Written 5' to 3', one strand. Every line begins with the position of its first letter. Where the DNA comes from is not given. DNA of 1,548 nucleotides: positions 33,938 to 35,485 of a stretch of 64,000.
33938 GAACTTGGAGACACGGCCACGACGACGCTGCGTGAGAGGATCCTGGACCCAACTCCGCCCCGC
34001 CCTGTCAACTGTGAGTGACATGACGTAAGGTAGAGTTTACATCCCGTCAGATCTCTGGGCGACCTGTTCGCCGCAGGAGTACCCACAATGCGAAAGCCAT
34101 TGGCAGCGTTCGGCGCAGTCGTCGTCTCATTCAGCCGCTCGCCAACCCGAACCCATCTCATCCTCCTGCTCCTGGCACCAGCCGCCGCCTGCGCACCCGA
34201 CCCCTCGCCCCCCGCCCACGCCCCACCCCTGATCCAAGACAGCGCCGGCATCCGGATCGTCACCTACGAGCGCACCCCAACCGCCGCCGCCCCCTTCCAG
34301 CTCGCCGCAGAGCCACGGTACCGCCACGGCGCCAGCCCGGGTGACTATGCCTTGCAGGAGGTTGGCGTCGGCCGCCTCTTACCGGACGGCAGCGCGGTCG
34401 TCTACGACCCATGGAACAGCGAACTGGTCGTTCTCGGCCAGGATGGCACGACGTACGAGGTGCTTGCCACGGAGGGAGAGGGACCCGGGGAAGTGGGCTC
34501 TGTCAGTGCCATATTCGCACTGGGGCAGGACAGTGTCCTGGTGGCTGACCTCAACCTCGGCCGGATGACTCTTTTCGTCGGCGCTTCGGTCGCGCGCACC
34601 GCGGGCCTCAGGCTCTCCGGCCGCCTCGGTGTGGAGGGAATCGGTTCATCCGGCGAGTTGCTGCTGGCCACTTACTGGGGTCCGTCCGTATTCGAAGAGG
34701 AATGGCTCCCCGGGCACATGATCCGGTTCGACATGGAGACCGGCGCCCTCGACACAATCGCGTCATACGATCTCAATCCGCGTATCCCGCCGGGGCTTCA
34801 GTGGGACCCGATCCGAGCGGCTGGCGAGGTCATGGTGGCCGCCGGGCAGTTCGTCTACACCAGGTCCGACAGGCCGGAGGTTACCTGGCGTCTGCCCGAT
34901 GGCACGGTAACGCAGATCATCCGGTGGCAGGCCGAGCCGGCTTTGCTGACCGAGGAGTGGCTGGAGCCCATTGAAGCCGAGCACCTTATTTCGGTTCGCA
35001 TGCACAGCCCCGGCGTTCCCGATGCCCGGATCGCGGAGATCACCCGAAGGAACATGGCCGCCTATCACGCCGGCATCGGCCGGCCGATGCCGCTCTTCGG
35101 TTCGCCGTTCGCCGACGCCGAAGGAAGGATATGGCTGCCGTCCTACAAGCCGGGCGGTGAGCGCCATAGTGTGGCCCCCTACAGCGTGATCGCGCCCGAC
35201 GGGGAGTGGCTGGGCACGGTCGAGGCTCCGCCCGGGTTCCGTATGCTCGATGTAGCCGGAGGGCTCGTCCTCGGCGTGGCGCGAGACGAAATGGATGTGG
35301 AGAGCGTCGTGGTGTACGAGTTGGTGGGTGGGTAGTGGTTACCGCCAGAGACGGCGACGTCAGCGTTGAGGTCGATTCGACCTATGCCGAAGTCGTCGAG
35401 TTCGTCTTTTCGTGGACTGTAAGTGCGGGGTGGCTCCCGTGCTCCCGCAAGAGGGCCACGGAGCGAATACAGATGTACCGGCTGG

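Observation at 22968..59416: Massive local expansion of a secreted GEGPGE(F/V) beta-propeller lipoprotein family: 8 intact genes and at least 6 fragments in 37 kb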

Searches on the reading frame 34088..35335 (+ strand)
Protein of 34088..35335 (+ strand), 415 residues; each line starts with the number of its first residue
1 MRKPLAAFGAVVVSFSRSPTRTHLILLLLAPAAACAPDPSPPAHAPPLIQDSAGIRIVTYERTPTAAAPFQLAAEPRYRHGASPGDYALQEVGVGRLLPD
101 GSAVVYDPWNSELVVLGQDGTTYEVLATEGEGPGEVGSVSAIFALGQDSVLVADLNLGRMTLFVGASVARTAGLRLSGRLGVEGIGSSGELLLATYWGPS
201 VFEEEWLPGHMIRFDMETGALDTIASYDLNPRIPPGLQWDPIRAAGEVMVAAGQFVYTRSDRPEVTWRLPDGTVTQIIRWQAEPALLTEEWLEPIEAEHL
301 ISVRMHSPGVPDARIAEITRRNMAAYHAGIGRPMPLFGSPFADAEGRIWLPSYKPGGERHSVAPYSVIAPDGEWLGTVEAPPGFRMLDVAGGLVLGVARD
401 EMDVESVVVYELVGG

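Call 6: search_protein_families(library=pfam, proteins=[window:34088-35335:+], max_evalue=0.1)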
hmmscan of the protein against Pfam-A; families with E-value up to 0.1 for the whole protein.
window:34088-35335:+ (415 aa): 0 families

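Call 7: search_protein_families(library=ncbifam, proteins=[window:34088-35335:+], max_evalue=0.1)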
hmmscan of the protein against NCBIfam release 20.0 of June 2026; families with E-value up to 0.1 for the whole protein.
window:34088-35335:+ (415 aa): 0 families

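Call 14: find_homologous_proteins(query=window:34088-35335:+, max_evalue=0.001)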
Query window:34088-35335:+ (415 aa): 544 proteins with E <= 0.001 among 8000 candidates; the best 120 are listed.
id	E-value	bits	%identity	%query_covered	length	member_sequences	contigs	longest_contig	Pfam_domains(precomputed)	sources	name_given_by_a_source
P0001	1.4e-263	892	96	100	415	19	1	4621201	-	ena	-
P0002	6.6e-252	854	92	100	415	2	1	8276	-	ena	-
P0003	2.6e-220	750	85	96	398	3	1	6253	-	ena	-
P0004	2.1e-218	743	84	96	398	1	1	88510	-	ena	-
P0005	1.0e-216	738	83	95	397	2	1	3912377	-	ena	-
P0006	8.4e-216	735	62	71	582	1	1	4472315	-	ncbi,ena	-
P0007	4.7e-210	716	79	100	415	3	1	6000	-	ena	-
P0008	4.2e-203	693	78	96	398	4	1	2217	-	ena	-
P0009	1.0e-202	692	78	95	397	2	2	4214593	-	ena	-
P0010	5.4e-202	689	78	96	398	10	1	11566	-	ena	-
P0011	1.9e-201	688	77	96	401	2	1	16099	-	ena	-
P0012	1.2e-200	685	77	96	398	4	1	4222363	-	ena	-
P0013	1.4e-198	678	77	96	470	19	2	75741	PF04221.19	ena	-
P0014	4.3e-196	670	76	96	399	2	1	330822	-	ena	-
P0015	1.0e-193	662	78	93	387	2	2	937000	-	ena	-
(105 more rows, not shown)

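Call 17: find_encoding_contigs(protein=P0001, flank=10000, max_places=4)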
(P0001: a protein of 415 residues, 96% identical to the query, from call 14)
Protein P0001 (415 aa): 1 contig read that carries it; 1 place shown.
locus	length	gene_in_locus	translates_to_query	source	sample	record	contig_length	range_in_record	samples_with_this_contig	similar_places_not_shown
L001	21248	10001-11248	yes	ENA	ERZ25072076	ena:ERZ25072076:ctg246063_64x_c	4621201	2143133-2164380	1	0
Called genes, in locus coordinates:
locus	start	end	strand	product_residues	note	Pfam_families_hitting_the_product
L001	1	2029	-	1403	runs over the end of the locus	-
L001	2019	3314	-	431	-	PF13191:AAA_16 (faint), PF13173:AAA_14, PF13401:AAA_22 (weak), PF13635:DUF4143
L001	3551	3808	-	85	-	PF04221:RelB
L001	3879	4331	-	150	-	-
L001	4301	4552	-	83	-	-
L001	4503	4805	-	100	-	PF04255:DUF433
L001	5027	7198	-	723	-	PF07995:GSDH, PF06267:DUF1028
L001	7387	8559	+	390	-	-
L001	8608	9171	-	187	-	-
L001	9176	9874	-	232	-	PF17170:DUF5128 (faint)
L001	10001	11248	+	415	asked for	-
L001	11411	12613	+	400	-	-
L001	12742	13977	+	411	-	PF17170:DUF5128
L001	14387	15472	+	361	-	PF01551:Peptidase_M23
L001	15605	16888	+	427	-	-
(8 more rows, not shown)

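Call 22: find_encoding_contigs(protein=window:34088-35335:+, flank=1000, max_places=3)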
Protein window:34088-35335:+ (415 aa): 4 contigs read that carry it; 3 places shown.
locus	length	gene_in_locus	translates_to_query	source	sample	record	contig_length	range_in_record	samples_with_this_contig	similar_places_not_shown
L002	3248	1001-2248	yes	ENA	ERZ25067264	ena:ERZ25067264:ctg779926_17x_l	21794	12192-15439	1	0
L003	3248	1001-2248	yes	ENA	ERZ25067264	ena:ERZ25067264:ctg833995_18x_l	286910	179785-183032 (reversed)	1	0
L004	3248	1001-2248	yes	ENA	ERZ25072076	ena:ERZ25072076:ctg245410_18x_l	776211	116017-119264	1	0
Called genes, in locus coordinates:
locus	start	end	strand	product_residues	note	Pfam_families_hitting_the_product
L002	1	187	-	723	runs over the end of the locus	PF07995:GSDH, PF06267:DUF1028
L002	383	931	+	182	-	-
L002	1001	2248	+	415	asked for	-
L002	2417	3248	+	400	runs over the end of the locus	-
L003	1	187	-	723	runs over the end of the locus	PF07995:GSDH, PF06267:DUF1028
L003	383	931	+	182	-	-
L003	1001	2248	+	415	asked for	-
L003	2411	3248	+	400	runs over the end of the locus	-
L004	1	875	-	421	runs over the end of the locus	PF17170:DUF5128 (weak)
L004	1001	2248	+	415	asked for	-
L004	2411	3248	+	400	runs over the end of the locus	-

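Call 24: find_related_loci(query=A1, collection=genome_contigs, flank=10000)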
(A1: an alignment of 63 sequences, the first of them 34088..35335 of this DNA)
Query A1 (415 aa) in genome_contigs; peptide patterns used: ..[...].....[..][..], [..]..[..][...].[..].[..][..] (x = any residue, [..] = any of these).
598 stretches matched a pattern (row limit reached: there are more); 116 encode a relative of the query (tblastn E <= 1e-3); the best 80 are kept; 79 distinct loci.
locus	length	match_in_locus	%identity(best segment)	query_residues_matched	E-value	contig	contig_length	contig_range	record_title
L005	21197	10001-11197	77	17-415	0e+0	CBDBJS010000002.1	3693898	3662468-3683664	MAG: Longimicrobiales bacterium isolate 60270cfb-bcca-4a79-918d-44b5eb70727e genome assembly, contig: contig_2, whole ge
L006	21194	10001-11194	71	19-415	0e+0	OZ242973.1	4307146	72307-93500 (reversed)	MAG: Longimicrobiales bacterium isolate 604f19ae-e220-46ce-a052-2e0d8117235f genome assembly, chromosome: 1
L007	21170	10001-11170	73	26-415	0e+0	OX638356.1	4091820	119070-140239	MAG: Longimicrobiales bacterium isolate 11c1aa9f-90ef-4017-a54d-d6b2e11378d8 genome assembly, chromosome: 1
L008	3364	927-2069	72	34-414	0e+0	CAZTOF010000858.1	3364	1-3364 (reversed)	MAG TPA_asm: uncultured Gemmatimonadaceae bacterium isolate SRP338948_co1_51 genome assembly, contig: k141_58126, whole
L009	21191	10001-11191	71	19-415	1e-180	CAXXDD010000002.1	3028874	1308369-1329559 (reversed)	MAG: Longimicrobiales bacterium isolate b3959559-3b23-4102-94a7-0dacaa5f4209 genome assembly, contig: contig_2, whole ge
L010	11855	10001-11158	70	28-413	6e-177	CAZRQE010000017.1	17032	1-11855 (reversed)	MAG TPA_asm: uncultured Gemmatimonadaceae bacterium isolate SRP338948_co1_128 genome assembly, contig: k141_58915, whole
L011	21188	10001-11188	71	19-415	4e-177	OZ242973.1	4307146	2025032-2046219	MAG: Longimicrobiales bacterium isolate 604f19ae-e220-46ce-a052-2e0d8117235f genome assembly, chromosome: 1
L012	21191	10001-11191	70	19-415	7e-177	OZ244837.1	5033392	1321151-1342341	MAG: Longimicrobiales bacterium isolate 48aeeb49-8e18-4534-9786-cea19b553b3a genome assembly, chromosome: 1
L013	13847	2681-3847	69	26-414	6e-176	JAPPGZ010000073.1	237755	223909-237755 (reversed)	MAG: Gemmatimonadota bacterium isolate RHO1_bin_69 NODE_68_length_237755_cov_171.814215, whole genome shotgun sequence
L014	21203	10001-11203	72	15-415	0e+0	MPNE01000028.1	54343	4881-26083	MAG: Gemmatimonadetes bacterium bin94 NODE_1042_length_54343_cov_17.7144_ID_2083, whole genome shotgun sequence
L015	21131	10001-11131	71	38-414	3e-173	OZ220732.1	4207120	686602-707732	MAG: Longimicrobiales bacterium isolate 1657d605-667c-4cd4-94fa-5f7303d281ff genome assembly, chromosome: 1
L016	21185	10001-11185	69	21-415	3e-172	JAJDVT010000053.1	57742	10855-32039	MAG: Gemmatimonadetes bacterium isolate jk18x22bins.63 k141_223240, whole genome shotgun sequence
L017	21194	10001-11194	68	20-414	6e-169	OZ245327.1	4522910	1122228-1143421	MAG: Longimicrobiales bacterium isolate a868c1f5-20c0-43c7-9325-8e090fe4a492 genome assembly, chromosome: 1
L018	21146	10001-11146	70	33-414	5e-169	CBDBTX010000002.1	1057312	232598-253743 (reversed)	MAG: Longimicrobiales bacterium isolate 3e28c430-6e63-4a8d-95b2-bafbbb36c5d5 genome assembly, contig: contig_2, whole ge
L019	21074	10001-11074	72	46-403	5e-166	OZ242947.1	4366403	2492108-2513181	MAG: Longimicrobiales bacterium isolate 6a20f8b5-db70-4629-8ce6-c1477a6cfa53 genome assembly, chromosome: 1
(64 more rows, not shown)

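Call 35: predict_structure(alignment_id=A1)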
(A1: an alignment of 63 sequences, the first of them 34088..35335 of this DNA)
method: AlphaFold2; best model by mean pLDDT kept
length: 415 residues; sequences in the alignment: 63
mean_pLDDT: 85.4   pTM: 0.83
mean pLDDT of the five models: 85.4, 84.4, 83.6, 82.5, 81.7
residues with pLDDT >= 90: 271; 70-90: 84; 50-70: 13; < 50: 47
segments of 3 or more residues with pLDDT < 50: 1-41, 198-203
pLDDT, mean of each block of 10 residues (from residue 1): 34 34 40 42 70 92 92 97 93 95 96 97 96 89 94 90 95 73 91 74 62 88 90 84 92 96 96 96 94 91 89 95 93 94 97 85 95 95 95 96 93 89
secondary structure, 60 per line:
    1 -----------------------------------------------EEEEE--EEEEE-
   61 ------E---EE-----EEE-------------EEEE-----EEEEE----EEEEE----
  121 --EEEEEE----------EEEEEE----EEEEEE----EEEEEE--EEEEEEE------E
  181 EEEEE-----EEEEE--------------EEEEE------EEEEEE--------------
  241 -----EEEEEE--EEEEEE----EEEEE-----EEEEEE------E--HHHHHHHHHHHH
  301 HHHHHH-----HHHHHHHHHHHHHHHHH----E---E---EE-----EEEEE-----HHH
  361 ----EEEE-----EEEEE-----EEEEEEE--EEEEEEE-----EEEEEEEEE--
elements in order: E48-52 E55-59 E78-80 E94-97 E103-107 E112-116 E123-128 E139-144 E149-154 E159-164 E167-173 E180-185 E191-195 E210-214 E221-226 E246-251 E254-259 E264-268 E274-279 H289-306 H312-328 E348-352 E365-368 E374-378 E384-390 E393-399 E405-413

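Call 38: fold_search(model_id=the predicted structure, library=pdb)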
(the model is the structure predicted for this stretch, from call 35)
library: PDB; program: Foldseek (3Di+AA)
matches with E <= 10: 1342; with E <= 0.001: 444
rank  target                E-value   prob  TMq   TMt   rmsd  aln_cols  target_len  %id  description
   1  4raa                  2.2e-11  1.00  0.49  0.55   7.8       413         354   11  Crystal structure of a Putative exported protein (BF0058) from Bacteroides fragilis NCTC 9343 at 2.60 A resolution (released 2014-10-15)
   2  7qrv_A                2.5e-10  1.00  0.47  0.65   6.2       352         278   13  Crystal structure of NHL domain of TRIM2 (full C-terminal) (released 2022-05-04)
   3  7qrv_B                7.9e-10  1.00  0.47  0.66   5.8       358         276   12  Crystal structure of NHL domain of TRIM2 (full C-terminal) (released 2022-05-04)
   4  7b2r_A                1.2e-09  1.00  0.46  0.65   6.4       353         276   13  Crystal structure of NHL domain of TRIM2 (released 2021-01-13)
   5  1q7f_B                1.9e-09  1.00  0.48  0.67   5.8       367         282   10  Brain Tumor NHL domain (released 2003-10-21)
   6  7b96_A                2.6e-09  1.00  0.44  0.62   8.8       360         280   12  NHL domain of human TRIM2 (released 2022-01-12)
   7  8j72_B                3.5e-09  1.00  0.44  0.62   8.0       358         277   14  Crystal structure of mammalian Trim71 in complex with lncRNA Trincr1 (released 2024-03-06)
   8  6fq3_A                4.3e-09  1.00  0.45  0.48   6.1       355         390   14  Crystal structure of Danio rerio Lin41 filamin-NHL domains in complex with lin-29A 5'UTR 13mer RNA (released 2018-05-09)
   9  4zlr_B                4.8e-09  1.00  0.46  0.66   5.8       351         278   11  Structure of the Brat-NHL domain bound to consensus RNA motif (released 2015-11-11)
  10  7b2r_B                7.4e-09  1.00  0.45  0.64   6.0       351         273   12  Crystal structure of NHL domain of TRIM2 (released 2021-01-13)
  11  7qrw                  7.4e-09  1.00  0.44  0.62   6.3       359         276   14  Crystal structure of NHL domain of TRIM3 (released 2022-05-04)
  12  6d69                  1.0e-08  1.00  0.44  0.59   7.5       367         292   14  Crystal Structure of the NHL Repeat Region of D. melanogaster Thin (released 2019-04-24)
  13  4zlr_A                1.2e-08  1.00  0.44  0.62   7.2       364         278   11  Structure of the Brat-NHL domain bound to consensus RNA motif (released 2015-11-11)
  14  7qrv_D                1.9e-08  1.00  0.47  0.66   6.2       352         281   13  Crystal structure of NHL domain of TRIM2 (full C-terminal) (released 2022-05-04)
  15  6xg7                  2.0e-08  1.00  0.45  0.61   7.1       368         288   14  1.3 A Resolution Structure of the of the NHL Repeat Region of D. melanogaster Thin (released 2020-12-16)
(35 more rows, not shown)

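Call 64: find_encoding_contigs(protein=window:34088-35335:+, flank=10000, max_places=6)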
Protein window:34088-35335:+ (415 aa): 4 contigs read that carry it; 4 places shown.
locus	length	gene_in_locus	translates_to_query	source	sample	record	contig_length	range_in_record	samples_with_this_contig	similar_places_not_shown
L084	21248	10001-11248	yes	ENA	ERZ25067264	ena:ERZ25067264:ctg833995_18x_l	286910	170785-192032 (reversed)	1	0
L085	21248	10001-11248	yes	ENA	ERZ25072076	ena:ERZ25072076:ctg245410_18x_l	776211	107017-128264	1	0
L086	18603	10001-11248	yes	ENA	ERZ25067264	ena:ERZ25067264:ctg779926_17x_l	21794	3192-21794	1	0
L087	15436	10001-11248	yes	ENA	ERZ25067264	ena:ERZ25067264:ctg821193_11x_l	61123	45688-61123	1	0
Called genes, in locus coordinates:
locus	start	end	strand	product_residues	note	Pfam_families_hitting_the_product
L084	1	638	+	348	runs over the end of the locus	PF00265:TK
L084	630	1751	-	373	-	PF01637:ATPase_2 (faint), PF13191:AAA_16 (weak)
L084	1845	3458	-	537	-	PF00246:Peptidase_M14, PF24827:AstE_AspA_cat (faint)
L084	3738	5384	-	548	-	PF13606:Ank_3 (faint), PF12796:Ank_2, PF24521:Ank_KRIT1 (weak), PF13857:Ank_5 (weak), PF00023:Ank (weak), PF12796:Ank_2, PF13637:Ank_4 (weak)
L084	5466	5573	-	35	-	-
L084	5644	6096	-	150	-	-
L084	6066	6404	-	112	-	-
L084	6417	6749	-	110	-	PF05016:ParE_toxin (weak), PF15738:YafQ_toxin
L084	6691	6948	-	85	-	PF04221:RelB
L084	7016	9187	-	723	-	PF07995:GSDH, PF06267:DUF1028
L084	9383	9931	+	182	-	-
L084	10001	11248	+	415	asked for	-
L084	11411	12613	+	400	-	-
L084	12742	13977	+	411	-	PF17170:DUF5128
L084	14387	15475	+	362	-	PF01551:Peptidase_M23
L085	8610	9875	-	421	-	PF17170:DUF5128 (weak)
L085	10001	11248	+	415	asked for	-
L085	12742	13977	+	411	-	PF17170:DUF5128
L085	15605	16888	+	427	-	PF17170:DUF5128 (weak)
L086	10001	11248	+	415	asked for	-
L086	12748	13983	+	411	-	PF17170:DUF5128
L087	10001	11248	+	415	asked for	-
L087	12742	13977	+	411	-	PF17170:DUF5128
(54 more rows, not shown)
